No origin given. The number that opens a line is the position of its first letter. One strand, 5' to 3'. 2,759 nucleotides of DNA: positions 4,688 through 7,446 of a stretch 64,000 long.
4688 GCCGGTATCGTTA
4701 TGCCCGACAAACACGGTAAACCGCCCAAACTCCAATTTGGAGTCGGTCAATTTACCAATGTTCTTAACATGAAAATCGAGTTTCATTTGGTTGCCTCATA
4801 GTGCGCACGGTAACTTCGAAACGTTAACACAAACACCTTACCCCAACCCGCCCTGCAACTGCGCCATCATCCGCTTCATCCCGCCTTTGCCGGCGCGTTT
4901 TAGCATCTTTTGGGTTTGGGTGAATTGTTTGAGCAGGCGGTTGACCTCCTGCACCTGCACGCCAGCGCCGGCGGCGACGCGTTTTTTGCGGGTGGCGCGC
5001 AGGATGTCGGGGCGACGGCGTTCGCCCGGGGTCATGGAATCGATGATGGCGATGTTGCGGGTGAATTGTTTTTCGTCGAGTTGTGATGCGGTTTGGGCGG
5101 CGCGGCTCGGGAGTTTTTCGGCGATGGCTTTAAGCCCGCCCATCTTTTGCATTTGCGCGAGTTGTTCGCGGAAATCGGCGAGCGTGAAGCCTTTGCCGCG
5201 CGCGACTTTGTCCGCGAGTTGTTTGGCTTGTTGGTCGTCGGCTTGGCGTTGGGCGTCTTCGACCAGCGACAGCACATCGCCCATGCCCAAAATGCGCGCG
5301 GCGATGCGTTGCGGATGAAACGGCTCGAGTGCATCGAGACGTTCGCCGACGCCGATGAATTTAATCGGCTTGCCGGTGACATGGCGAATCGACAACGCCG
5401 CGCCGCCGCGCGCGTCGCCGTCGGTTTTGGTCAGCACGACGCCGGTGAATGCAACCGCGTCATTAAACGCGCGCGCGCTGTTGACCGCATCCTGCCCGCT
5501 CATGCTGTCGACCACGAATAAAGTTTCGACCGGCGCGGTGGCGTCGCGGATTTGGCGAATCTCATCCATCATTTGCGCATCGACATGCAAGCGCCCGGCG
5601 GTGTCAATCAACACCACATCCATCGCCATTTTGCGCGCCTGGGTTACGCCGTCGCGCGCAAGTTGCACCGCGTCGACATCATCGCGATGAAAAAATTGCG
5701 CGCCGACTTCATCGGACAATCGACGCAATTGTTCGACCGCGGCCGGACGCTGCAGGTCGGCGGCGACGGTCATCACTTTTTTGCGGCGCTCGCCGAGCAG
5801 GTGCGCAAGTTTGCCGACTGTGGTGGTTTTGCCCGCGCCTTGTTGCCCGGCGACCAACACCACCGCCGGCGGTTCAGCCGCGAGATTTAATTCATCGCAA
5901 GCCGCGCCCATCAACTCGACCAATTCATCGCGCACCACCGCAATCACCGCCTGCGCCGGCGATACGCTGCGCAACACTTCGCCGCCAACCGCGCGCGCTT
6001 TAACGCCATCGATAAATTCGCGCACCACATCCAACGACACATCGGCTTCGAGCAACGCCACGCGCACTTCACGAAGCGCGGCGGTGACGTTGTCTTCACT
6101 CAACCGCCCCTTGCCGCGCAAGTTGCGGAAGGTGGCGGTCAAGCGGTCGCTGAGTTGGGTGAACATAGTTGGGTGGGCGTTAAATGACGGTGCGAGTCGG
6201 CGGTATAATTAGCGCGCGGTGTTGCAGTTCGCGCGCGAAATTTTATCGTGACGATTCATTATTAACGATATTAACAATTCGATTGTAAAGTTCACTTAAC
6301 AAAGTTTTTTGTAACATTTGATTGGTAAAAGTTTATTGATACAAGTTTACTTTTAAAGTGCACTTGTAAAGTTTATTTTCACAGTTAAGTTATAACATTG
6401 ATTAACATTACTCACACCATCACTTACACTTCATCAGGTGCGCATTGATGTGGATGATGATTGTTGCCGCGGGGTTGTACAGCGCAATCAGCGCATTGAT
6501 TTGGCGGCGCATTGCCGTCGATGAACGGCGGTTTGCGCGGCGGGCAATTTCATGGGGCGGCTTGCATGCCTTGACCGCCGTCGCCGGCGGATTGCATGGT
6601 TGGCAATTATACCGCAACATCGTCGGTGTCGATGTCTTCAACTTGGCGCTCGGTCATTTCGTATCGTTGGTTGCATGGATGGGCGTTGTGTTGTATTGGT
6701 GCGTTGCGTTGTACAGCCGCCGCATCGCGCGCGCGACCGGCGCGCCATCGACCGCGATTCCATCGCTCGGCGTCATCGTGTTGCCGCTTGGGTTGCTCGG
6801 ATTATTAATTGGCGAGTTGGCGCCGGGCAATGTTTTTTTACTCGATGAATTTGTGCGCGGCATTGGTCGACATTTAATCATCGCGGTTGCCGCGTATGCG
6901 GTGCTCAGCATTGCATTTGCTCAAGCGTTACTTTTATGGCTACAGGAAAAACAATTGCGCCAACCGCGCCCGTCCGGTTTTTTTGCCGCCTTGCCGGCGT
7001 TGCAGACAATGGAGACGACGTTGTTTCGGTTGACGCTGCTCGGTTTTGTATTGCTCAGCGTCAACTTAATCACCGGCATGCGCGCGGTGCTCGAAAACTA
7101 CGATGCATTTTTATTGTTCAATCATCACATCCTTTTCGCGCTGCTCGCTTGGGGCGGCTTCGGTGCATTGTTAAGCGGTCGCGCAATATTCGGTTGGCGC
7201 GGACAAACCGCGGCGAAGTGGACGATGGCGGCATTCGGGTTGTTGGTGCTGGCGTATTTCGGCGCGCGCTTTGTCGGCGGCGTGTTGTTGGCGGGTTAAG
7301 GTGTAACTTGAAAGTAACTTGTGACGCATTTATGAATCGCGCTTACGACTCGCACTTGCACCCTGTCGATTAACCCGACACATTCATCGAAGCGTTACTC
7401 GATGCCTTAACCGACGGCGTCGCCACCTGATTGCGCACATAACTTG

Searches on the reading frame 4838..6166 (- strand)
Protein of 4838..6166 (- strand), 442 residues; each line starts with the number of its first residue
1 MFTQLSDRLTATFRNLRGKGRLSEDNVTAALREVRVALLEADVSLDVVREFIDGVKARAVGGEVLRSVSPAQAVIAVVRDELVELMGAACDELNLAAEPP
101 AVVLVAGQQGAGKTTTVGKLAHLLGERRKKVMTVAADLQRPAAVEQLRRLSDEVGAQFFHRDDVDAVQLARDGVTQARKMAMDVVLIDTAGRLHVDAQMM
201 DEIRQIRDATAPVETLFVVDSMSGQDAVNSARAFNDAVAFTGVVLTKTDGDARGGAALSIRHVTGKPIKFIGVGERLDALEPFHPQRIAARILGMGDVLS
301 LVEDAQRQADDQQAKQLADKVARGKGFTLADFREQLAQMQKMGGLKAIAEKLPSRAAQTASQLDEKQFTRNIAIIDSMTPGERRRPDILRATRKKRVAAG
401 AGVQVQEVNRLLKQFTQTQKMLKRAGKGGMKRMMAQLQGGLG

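Call 51: find_encoding_contigs(protein=window:4838-6166:-, flank=9000, max_places=10)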
Protein window:4838-6166:- (442 aa): 2 contigs read that carry it; 2 places shown.
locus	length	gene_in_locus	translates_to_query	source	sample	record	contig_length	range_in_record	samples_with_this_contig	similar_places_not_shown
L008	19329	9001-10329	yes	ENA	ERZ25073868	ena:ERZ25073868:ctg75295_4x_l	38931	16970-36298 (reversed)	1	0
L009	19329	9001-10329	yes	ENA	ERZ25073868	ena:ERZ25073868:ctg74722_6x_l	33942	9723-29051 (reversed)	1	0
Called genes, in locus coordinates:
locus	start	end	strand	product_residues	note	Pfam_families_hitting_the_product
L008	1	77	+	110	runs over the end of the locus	PF01521:Fe-S_biosyn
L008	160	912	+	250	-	PF01025:GrpE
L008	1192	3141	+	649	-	PF00012:HSP70, PF06723:MreB_Mbl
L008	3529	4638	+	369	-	-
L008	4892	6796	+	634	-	PF00270:DEAD (weak), PF13307:Helicase_C_2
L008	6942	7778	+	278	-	PF00814:TsaD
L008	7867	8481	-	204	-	PF01578:Cytochrom_C_asm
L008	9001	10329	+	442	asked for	PF02881:SRP54_N, PF25199:nSTAND_NTPase5 (weak), PF06414:Zeta_toxin, PF13401:AAA_22 (weak), PF00448:SRP54, PF01656:CbiA (weak), PF02978:SRP_SPB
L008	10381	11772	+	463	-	PF13304:AAA_21, PF13175:AAA_15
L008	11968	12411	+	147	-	PF13175:AAA_15 (weak)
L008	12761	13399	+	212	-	PF13304:AAA_21, PF13175:AAA_15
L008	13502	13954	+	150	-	-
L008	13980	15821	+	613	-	PF02776:TPP_enzyme_N, PF00205:TPP_enzyme_M, PF02775:TPP_enzyme_C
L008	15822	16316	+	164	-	PF01842:ACT, PF22629:ACT_AHAS_ss, PF13710:ACT_5, PF10369:ALS_ss_C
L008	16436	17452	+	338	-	PF02826:2-Hacid_dh_C, PF03446:NAD_binding_2 (weak), PF03807:F420_oxidored, PF07991:KARI_N, PF01450:KARI_C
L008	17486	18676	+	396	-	PF01555:N6_N4_Mtase (weak), PF01170:UPF0020, PF08241:Methyltransf_11 (faint), PF13649:Methyltransf_25 (faint)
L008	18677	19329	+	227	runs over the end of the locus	PF27324:MjaV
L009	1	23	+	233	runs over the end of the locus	PF13643:DUF4145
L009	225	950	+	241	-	PF01025:GrpE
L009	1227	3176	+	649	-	PF00012:HSP70, PF06723:MreB_Mbl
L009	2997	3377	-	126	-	-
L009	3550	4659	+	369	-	-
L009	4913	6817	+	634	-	PF00270:DEAD (weak), PF13307:Helicase_C_2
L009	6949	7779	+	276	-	PF00814:TsaD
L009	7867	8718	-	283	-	PF01578:Cytochrom_C_asm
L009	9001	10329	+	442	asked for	PF02881:SRP54_N, PF25199:nSTAND_NTPase5 (weak), PF06414:Zeta_toxin, PF13401:AAA_22 (weak), PF00448:SRP54, PF01656:CbiA (weak), PF02978:SRP_SPB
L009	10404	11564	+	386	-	-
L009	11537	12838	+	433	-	PF01555:N6_N4_Mtase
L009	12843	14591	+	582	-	PF02463:SMC_N (faint), PF13175:AAA_15, PF13476:AAA_23 (weak), PF13175:AAA_15, PF13304:AAA_21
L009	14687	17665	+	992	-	PF04851:ResIII, PF00270:DEAD, PF18766:SWI2_SNF2 (weak), PF27151:YagJ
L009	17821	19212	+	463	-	PF13304:AAA_21, PF13175:AAA_15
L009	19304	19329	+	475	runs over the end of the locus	PF13175:AAA_15 (weak), PF13304:AAA_21, PF13175:AAA_15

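Call 52: search_protein_families(library=padloc, proteins=[L009:10404-11564:+, L009:11537-12838:+, L009:12843-14591:+, L009:14687-17665:+], max_evalue=0.5)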
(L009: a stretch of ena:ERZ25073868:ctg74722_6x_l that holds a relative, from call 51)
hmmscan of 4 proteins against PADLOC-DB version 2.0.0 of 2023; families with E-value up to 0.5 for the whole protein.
L009:10404-11564:+ (386 aa): 3 families
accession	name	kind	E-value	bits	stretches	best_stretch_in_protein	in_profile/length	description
PDLC03638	MTase_III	-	5.8e-112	373.5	1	6-364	4-355/816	Type III methyltransferase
PDLC03646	MTase_III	-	1.9e-19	67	2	193-337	282-429/1057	Type III methyltransferase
PDLC01104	Cas9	-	0.01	13.9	1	41-224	51-126/174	Cas9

L009:11537-12838:+ (433 aa): 62 families (the best 25 are shown)
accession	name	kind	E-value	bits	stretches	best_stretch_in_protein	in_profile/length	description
PDLC03638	MTase_III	-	6.2e-118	393.2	1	2-406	385-795/816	Type III methyltransferase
PDLC03635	MTase_III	-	2e-61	206.6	2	4-150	225-369/708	Type III methyltransferase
PDLC03636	MTase_III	-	1.8e-52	176.9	2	222-316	341-434/575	Type III methyltransferase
PDLC03644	MTase_III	-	3.2e-41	139.7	2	220-317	321-422/542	Type III methyltransferase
PDLC03633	MTase_III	-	7.5e-35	118.7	3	196-287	264-354/616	Type III methyltransferase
PDLC03354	MTase_II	-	3.3e-34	116.6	1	2-285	65-381/425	Type II methyltransferase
PDLC03634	MTase_III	-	2.4e-31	107.3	3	46-180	171-286/621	Type III methyltransferase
PDLC03300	MTase_II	-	1.7e-28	97.6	3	221-287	211-277/302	Type II methyltransferase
PDLC03339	MTase_II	-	1.1e-27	94.9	2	7-145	10-152/399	Type II methyltransferase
PDLC03371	MTase_II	-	2.3e-25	87.6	1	8-287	18-253/260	Type II methyltransferase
PDLC03646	MTase_III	-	1.6e-23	80.6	2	2-75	476-548/1057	Type III methyltransferase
PDLC03641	MTase_III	-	1.8e-21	74.4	3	42-139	178-273/657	Type III methyltransferase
PDLC03299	MTase_II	-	2.2e-19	68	2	222-304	193-275/296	Type II methyltransferase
PDLC03640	MTase_III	-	3.2e-19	66.7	2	1-126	47-196/654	Type III methyltransferase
PDLC03738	oMTase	-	2.7e-18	63.8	1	225-290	204-269/376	orphan methyltransferase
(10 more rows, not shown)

L009:12843-14591:+ (582 aa): 102 families (the best 25 are shown)
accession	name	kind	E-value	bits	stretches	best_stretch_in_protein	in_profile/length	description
PDLC02979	AriA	-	1.5e-25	88.8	2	1-42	1-44/373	-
PDLC03878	NsnB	-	3.2e-21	74.5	2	215-325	167-282/345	-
PDLC02980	AriA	-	1.6e-20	72.3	2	248-325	227-304/304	-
PDLC04135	mad3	-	1.1e-16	59.4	2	214-329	217-332/374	mads_3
PDLC02358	Old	-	1.2e-16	58.6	3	2-43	4-45/578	Old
PDLC04611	PDC-M38A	-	1.1e-15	56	2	1-50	1-51/383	-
PDLC02981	AriAB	-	3.2e-15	53.8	2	243-485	295-545/694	-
PDLC04608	PDC-M38A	-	1.6e-14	52.4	2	2-50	5-54/367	-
PDLC00067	GajA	-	8.4e-14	49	2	2-44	5-47/604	AAA ATPase domain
PDLC04148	HEC-03B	-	8.8e-14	49.4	2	249-325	309-385/458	-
PDLC02336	AbiLi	-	6.9e-13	46.9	2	1-53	1-53/340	AbiLi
PDLC00070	GajA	-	7.8e-13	45.9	2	2-43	3-44/596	AAA ATPase domain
PDLC04183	HEC-01A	-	1.2e-12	45.6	2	2-43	5-46/402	-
PDLC04609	PDC-M38A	-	1.3e-11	42.3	2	1-48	1-49/371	-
PDLC00271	PtuA1|PtuA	-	2e-11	42.1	1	2-80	3-83/421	AAA ATPase domain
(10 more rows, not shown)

L009:14687-17665:+ (992 aa): 4 families
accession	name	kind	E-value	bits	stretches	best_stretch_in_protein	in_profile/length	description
PDLC03654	REase_III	-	1.3e-20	70.8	2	125-292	172-328/1154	Type III restriction enzyme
PDLC02707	PbeA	-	1.7e-07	28.3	1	128-287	270-419/672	PbeA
PDLC02704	PbeA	-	5.5e-05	19.8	1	131-288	275-425/682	PbeA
PDLC04140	mad8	-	0.007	13.9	1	134-334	35-175/314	mads_8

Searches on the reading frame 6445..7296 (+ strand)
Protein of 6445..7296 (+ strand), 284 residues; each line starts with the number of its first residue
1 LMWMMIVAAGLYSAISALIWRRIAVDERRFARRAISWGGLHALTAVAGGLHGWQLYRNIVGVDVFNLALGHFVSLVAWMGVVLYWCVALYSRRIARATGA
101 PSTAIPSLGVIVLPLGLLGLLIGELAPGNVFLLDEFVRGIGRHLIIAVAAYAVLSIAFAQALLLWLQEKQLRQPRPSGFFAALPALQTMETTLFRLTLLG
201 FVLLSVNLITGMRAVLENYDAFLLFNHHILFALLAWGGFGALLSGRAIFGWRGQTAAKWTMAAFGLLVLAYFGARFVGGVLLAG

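Call 47: find_related_loci(query=window:6445-7296:+, collection=genome_contigs, flank=10000)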
Query window:6445-7296:+ (284 aa) in genome_contigs; peptide patterns used: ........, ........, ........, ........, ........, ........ (x = any residue, [..] = any of these).
182 stretches matched a pattern; 1 encode a relative of the query (tblastn E <= 1e-3); 1 distinct loci.
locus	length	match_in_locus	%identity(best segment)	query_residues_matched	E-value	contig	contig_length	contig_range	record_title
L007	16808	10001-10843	50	7-282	2e-59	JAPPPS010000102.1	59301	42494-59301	MAG: Gammaproteobacteria bacterium isolate STY2_bin_1 NODE_22_length_59301_cov_82.567, whole genome shotgun sequence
